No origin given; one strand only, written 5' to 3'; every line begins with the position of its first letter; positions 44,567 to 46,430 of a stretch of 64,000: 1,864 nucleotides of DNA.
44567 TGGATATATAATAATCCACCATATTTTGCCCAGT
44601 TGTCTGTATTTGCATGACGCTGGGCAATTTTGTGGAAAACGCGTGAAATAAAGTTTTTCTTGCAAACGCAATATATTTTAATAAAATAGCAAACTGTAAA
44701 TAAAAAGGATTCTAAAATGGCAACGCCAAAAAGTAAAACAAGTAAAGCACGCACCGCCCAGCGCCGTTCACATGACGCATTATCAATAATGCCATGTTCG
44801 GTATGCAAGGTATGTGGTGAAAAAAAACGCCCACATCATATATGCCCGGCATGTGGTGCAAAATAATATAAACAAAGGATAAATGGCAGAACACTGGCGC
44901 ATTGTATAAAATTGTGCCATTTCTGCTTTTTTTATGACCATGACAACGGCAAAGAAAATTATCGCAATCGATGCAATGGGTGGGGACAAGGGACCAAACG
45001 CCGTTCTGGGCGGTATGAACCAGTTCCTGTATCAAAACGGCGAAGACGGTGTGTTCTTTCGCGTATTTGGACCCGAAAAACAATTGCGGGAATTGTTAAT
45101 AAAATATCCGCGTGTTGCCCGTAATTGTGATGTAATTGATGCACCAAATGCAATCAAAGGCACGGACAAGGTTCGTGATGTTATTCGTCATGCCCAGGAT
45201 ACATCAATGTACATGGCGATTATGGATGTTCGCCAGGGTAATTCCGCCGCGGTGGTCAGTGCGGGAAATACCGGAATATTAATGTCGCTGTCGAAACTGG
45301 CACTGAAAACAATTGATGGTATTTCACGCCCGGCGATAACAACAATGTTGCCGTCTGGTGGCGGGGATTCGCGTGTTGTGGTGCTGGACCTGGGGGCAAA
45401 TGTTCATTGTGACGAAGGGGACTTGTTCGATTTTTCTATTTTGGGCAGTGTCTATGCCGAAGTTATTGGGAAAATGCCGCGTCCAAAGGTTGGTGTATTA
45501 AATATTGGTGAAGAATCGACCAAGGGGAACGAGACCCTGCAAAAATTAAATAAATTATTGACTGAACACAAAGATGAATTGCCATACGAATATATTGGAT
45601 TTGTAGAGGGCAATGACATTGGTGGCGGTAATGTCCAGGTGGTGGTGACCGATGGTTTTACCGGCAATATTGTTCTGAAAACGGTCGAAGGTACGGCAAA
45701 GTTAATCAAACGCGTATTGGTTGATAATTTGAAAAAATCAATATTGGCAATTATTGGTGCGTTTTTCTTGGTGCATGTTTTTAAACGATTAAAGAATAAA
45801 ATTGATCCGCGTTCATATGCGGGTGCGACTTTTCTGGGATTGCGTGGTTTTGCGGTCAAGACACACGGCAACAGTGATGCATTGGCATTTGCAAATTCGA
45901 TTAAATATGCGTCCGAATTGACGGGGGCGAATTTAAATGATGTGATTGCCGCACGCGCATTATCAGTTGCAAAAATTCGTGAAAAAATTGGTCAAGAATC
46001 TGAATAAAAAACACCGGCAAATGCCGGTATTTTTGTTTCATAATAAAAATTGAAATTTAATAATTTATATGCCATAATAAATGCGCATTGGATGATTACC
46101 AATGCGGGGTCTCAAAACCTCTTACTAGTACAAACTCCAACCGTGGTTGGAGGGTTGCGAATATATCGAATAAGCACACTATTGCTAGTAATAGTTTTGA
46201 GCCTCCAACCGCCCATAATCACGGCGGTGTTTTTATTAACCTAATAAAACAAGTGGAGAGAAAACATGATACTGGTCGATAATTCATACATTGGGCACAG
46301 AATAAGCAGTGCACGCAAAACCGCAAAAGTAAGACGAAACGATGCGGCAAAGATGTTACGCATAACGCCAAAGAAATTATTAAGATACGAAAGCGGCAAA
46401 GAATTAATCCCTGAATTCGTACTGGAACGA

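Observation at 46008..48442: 2.4-kb block (palindromic element, XRE regulator, guaC, MerT-like membrane protein, tRNA-Arg-CCU) splitting the normally contiguous plsX-fabH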

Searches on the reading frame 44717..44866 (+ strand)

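Call 4: search_protein_families(library=pfam, proteins=[window:44717-44866:+], max_evalue=0.01)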
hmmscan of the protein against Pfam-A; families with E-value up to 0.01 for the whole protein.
window:44717-44866:+ (49 aa): 2 families
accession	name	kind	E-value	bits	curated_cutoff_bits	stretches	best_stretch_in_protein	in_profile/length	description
PF01783.29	Ribosomal_L32p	-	2.5e-17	63.2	21.3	1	2-47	1-46/56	Ribosomal L32p protein family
PF06906.16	DUF1272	-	0.0062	17.1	25.3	1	25-47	27-48/57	Protein of unknown function (DUF1272)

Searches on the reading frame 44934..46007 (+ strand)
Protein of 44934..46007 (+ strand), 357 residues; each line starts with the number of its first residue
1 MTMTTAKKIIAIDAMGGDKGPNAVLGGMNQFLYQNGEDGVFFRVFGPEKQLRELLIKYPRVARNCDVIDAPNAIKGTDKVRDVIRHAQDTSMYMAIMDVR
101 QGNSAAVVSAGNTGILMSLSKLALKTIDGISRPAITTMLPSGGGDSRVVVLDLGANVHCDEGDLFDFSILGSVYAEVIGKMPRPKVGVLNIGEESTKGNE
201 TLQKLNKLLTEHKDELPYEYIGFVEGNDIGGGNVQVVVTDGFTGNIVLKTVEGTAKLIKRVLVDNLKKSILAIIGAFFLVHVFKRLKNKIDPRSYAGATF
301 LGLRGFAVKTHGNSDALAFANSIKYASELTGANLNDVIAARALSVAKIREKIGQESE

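Call 4: search_protein_families(library=pfam, proteins=[window:44934-46007:+], max_evalue=0.01)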
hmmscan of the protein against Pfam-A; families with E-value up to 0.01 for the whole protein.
window:44934-46007:+ (357 aa): 1 family
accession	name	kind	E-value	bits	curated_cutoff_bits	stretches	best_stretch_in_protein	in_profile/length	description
PF02504.20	FA_synthesis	-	6.6e-93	311.8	29.1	1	10-334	3-321/324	Fatty acid synthesis protein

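Call 10: find_related_loci(query=window:44934-46007:+, collection=genome_contigs, flank=8000)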
Query window:44934-46007:+ (357 aa) in genome_contigs; peptide patterns used: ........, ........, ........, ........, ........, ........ (x = any residue, [..] = any of these).
325 stretches matched a pattern; 203 encode a relative of the query (tblastn E <= 1e-3); the best 80 are kept; 80 distinct loci.
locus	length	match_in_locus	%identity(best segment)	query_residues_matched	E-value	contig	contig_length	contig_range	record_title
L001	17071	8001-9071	97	1-357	0e+0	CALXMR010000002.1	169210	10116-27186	MAG: uncultured Alphaproteobacteria bacterium isolate BRZ_MA__bin39 genome assembly, contig: BRZ_MA__NODE_102_length_169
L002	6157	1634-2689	95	1-352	0e+0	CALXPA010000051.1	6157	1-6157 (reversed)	MAG: uncultured Alphaproteobacteria bacterium isolate BRZ_SB__bin57 genome assembly, contig: BRZ_SB__NODE_22667_length_6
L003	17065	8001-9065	92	3-357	0e+0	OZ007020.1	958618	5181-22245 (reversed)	MAG: uncultured Alphaproteobacteria bacterium isolate 6730_HET_VAC_contig_11916_metaflye_circ MAG genome assembly, chrom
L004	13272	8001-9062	91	2-355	0e+0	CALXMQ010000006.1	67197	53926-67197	MAG: uncultured Alphaproteobacteria bacterium isolate BRZ_KT__bin2 genome assembly, contig: BRZ_KT__NODE_233_length_6719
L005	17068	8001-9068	91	2-357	0e+0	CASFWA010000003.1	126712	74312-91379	uncultured proteobacterium isolate A86_L4_360360_idba_bin.28 genome assembly, contig: A86_L4_360360_idba_bin.28.fa_scaff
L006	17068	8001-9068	90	2-357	0e+0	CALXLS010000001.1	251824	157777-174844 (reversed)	MAG: uncultured Alphaproteobacteria bacterium isolate BRZ_DL__bin85 genome assembly, contig: BRZ_DL__NODE_34_length_2518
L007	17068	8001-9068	89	2-357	0e+0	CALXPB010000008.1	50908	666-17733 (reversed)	MAG: uncultured Alphaproteobacteria bacterium isolate BRZ_R__bin77 genome assembly, contig: BRZ_R__NODE_1003_length_5090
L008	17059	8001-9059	89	3-355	0e+0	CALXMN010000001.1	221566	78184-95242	MAG: uncultured Alphaproteobacteria bacterium isolate BRZ_KQ__bin82 genome assembly, contig: BRZ_KQ__NODE_53_length_2215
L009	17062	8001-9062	90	2-355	0e+0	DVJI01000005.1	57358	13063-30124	MAG TPA_asm: Candidatus Enterousia intestinigallinarum isolate ChiGjej3B3-5194 ChiGjej3B3M5__C331083_L57358_SRR6323341,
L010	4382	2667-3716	91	3-352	0e+0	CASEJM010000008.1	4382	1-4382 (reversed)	uncultured proteobacterium isolate Batch3_idba_bin.193 genome assembly, contig: Batch3_idba_bin.193.fa_k87_5241076, whol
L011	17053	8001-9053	91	2-352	0e+0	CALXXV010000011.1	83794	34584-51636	MAG: uncultured Alphaproteobacteria bacterium isolate E08__bin46 genome assembly, contig: E08__k127_4269185, whole genom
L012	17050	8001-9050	92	3-352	0e+0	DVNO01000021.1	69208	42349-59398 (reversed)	MAG TPA_asm: Candidatus Enterousia avicola isolate CHK136-897 CHK136__C117752_L69208_ERR2241905, whole genome shotgun se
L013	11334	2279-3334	90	1-352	0e+0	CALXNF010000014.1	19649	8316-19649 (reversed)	MAG: uncultured Alphaproteobacteria bacterium isolate E02__bin305 genome assembly, contig: E02__k127_2432991, whole geno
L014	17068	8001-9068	90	2-357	0e+0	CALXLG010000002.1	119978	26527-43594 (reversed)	MAG: uncultured Alphaproteobacteria bacterium isolate BRZ_FN__bin24 genome assembly, contig: BRZ_FN__NODE_124_length_119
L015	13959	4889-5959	89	1-357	0e+0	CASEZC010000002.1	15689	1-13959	uncultured proteobacterium isolate Batch6_idba_bin.201 genome assembly, contig: Batch6_idba_bin.201.fa_k87_666402, whole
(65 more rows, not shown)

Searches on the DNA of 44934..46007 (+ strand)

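Call 59: search_rna_families(sources=[L061, L085, L054, L017, L039], threshold=evalue, max_evalue=0.05)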
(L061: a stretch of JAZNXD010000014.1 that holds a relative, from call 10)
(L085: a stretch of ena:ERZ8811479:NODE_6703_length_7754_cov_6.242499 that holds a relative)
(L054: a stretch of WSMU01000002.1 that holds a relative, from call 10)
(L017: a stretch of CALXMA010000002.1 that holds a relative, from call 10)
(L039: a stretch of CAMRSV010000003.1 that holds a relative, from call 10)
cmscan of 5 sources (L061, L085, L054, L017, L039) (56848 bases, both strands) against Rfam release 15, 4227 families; matches with E-value up to 0.05: 1.
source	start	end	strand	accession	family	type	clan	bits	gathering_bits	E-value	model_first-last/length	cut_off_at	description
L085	219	292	-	RF00005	tRNA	Gene; tRNA;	CL00001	66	29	3.6e-12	1-71/71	no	tRNA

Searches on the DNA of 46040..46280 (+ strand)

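Call 38: search_rna_families(source=window, start=46040, end=46280, threshold=evalue, max_evalue=1, show_alignments=2)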
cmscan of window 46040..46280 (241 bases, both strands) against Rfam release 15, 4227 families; matches with E-value up to 1: 1.
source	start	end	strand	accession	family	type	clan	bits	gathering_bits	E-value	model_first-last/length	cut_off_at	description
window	46145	46218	+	RF02221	sRNA-Xcc1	Gene; sRNA;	-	35.9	53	5.5e-05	1-87/87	no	sRNA-Xcc1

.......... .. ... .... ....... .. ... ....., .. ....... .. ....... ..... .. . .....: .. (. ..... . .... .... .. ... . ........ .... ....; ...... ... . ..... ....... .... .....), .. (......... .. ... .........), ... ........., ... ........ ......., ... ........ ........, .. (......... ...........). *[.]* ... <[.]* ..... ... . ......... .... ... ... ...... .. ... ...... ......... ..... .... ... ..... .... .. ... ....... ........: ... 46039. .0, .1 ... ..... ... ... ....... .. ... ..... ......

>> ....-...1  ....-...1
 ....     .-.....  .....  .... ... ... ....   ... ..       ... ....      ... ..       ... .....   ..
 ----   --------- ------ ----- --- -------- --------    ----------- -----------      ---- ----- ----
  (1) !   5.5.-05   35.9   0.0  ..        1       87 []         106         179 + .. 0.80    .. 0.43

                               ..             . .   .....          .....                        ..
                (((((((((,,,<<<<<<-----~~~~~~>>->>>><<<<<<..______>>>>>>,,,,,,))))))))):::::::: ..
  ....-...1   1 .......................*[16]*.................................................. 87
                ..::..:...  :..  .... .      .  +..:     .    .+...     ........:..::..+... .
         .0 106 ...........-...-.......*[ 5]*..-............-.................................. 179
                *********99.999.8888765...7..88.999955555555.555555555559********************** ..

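Call 62: build_rna_model(alignment_id=A2)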
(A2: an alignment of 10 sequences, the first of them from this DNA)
Model R1 built from alignment A2 (10 sequences, 126 columns); structure: RNAalifold consensus.
model positions 105; base pairs 17; branch points 1; effective number of sequences 2.31; information 0.59 bits per position. Calibrated on 0.2 Mb of random sequence (short: E-values are rough).
structure used (alignment columns):
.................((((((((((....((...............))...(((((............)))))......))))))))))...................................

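Call 63: search_with_rna_model(model_id=R1, sources=[window, L001, L002, L003, L004, L005, L006, L007, L008, L009, L010, L011, L012, L013, L014, L015, L016, L017, L018, L019, L020, L021, L022, L023, L024, L025, L026, L027, L028, L029, L030, L031, L032, L033, L034, L035, L036, L037, L038, L039, L040, L041, L042, L043, L044, L045, L046, L047, L048, L049, L050, L051, L052, L053, L054, L055, L056, L057, L058, L059, L060, L061, L062, L063, L064, L065, L066, L067, L068, L069, L070, L071, L072, L073, L074, L075, L076, L077, L078, L079, L080, L085, L097, L099, L103], max_evalue=0.01)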
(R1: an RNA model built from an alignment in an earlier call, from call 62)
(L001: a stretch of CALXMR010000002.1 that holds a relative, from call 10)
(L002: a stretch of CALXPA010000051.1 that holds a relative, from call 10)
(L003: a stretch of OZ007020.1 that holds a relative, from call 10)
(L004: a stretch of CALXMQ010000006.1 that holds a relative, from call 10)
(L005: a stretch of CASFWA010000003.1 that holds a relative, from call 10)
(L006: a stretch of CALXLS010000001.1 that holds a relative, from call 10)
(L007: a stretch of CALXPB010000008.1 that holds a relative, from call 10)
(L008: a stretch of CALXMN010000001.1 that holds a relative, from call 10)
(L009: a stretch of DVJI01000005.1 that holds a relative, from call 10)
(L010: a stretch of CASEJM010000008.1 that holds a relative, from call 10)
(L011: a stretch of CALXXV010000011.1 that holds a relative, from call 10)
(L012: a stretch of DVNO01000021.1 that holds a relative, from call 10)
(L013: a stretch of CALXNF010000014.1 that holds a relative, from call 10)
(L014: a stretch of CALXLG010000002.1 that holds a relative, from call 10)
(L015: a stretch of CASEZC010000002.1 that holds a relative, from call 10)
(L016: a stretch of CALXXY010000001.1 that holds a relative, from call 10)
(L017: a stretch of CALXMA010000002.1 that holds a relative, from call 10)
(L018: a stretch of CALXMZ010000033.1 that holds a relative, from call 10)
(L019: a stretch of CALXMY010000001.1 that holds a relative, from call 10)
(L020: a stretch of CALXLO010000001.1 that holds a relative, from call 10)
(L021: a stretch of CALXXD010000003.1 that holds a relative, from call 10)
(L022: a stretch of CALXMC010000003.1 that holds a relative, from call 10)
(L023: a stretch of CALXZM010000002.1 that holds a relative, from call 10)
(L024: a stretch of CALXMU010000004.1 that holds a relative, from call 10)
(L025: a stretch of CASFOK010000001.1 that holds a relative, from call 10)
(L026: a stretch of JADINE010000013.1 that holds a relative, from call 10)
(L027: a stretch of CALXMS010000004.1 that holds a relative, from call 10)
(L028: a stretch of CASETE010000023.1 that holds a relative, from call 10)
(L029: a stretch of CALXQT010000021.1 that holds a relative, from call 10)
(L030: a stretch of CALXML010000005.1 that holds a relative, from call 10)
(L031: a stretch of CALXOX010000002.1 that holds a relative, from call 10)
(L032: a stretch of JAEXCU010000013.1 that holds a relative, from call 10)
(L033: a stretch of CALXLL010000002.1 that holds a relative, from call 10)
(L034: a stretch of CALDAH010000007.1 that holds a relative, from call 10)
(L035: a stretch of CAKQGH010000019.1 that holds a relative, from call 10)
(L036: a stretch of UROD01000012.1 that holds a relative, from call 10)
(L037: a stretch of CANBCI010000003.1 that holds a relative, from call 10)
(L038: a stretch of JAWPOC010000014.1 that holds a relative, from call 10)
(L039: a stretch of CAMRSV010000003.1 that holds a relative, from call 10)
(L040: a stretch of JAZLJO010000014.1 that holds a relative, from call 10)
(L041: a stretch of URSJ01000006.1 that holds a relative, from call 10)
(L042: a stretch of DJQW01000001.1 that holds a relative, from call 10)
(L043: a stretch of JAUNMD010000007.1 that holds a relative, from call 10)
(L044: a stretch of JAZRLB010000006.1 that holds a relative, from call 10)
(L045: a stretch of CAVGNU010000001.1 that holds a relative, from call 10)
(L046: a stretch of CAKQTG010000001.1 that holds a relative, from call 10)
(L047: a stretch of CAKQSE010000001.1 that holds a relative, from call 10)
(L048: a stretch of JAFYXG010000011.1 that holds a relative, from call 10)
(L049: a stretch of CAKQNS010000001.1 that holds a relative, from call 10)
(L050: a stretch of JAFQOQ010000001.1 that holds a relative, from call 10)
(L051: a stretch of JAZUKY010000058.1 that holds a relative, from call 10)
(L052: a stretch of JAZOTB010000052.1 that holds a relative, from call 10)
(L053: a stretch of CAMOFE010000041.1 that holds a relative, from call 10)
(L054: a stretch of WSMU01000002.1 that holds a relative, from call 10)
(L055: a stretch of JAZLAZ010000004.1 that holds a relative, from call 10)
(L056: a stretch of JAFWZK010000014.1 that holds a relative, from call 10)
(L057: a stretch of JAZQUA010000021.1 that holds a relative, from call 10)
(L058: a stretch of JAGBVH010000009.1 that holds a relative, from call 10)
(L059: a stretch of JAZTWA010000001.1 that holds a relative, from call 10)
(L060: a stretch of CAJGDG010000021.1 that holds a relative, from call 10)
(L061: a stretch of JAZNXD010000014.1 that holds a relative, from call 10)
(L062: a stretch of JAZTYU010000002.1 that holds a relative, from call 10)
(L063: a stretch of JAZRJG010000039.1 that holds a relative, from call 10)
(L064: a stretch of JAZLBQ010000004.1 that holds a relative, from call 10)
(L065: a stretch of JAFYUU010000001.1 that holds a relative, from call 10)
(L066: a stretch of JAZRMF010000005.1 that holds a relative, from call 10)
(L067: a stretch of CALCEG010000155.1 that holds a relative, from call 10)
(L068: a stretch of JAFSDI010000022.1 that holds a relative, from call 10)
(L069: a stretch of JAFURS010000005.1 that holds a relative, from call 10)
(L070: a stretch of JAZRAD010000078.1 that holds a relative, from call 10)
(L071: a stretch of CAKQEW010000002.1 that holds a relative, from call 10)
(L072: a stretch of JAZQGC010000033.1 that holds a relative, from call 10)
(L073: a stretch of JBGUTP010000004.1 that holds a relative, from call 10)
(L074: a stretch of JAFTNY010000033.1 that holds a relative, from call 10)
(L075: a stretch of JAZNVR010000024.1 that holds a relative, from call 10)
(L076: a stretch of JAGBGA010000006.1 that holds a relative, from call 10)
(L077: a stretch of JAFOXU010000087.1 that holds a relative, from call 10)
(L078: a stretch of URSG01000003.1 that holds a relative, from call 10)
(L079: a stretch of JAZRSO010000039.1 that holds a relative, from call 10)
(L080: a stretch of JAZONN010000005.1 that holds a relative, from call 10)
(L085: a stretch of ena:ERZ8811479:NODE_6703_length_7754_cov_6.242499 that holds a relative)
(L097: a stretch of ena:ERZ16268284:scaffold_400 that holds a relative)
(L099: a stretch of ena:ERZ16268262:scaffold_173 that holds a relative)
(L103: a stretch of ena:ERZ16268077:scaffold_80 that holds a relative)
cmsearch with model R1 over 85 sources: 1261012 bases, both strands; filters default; matches with E-value up to 0.01: 17.
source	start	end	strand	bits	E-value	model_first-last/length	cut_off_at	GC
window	46134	46236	+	102.6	1.4e-25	1-105/105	no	0.45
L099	5551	5653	-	102.1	2e-25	1-105/105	no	0.46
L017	13299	13405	+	100.7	4.8e-25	1-105/105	no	0.4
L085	3114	3218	+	98.5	2.1e-24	1-105/105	no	0.43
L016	14968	15073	+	97.6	4e-24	1-105/105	no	0.39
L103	5938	6046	-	94.9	2.4e-23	1-105/105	no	0.41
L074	12826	12935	-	92.6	1e-22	1-105/105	no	0.43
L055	9192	9298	+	90.7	3.8e-22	1-105/105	no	0.41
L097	5851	5961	-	89.6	7.8e-22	1-105/105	no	0.39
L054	9180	9281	+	88.2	2e-21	1-105/105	no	0.43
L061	1387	1491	-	85.9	9.2e-21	1-105/105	no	0.38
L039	11035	11134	+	84.7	2e-20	1-105/105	no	0.44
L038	9272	9390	+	81.1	2.1e-19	1-105/105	no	0.4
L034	8893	9008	+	48.5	5e-10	1-105/105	no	0.46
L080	16860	16969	-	40.2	1.2e-07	1-105/105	no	0.45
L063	15464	15573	-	39.4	2e-07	1-105/105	no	0.46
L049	16556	16681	+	30.6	7.2e-05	1-105/105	no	0.52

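Call 77: search_with_rna_model(model_id=R1, sources=[L105, L106, L107, L108, L109, L110, L111], max_evalue=0.01)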
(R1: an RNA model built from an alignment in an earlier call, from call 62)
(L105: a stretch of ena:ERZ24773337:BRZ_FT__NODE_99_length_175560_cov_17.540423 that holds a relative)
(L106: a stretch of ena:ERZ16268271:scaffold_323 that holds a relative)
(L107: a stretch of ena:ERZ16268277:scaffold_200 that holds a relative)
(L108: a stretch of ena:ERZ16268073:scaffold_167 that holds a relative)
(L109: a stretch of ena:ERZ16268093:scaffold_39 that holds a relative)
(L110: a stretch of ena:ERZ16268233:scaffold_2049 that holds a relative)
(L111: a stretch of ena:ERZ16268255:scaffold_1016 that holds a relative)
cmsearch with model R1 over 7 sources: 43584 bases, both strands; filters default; matches with E-value up to 0.01: 7.
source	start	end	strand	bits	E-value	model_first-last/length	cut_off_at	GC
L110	2867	2970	+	101.4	1.1e-26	1-105/105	no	0.42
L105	2871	2975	+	100.4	2.1e-26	1-105/105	no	0.44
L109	2871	2975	+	100.4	2.1e-26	1-105/105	no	0.44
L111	2870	2970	+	98.9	5.5e-26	1-105/105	no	0.45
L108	2872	2975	+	91.5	7.7e-24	1-105/105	no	0.39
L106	2872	2975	+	90.5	1.5e-23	1-105/105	no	0.42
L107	2872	2975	+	90.5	1.5e-23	1-105/105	no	0.42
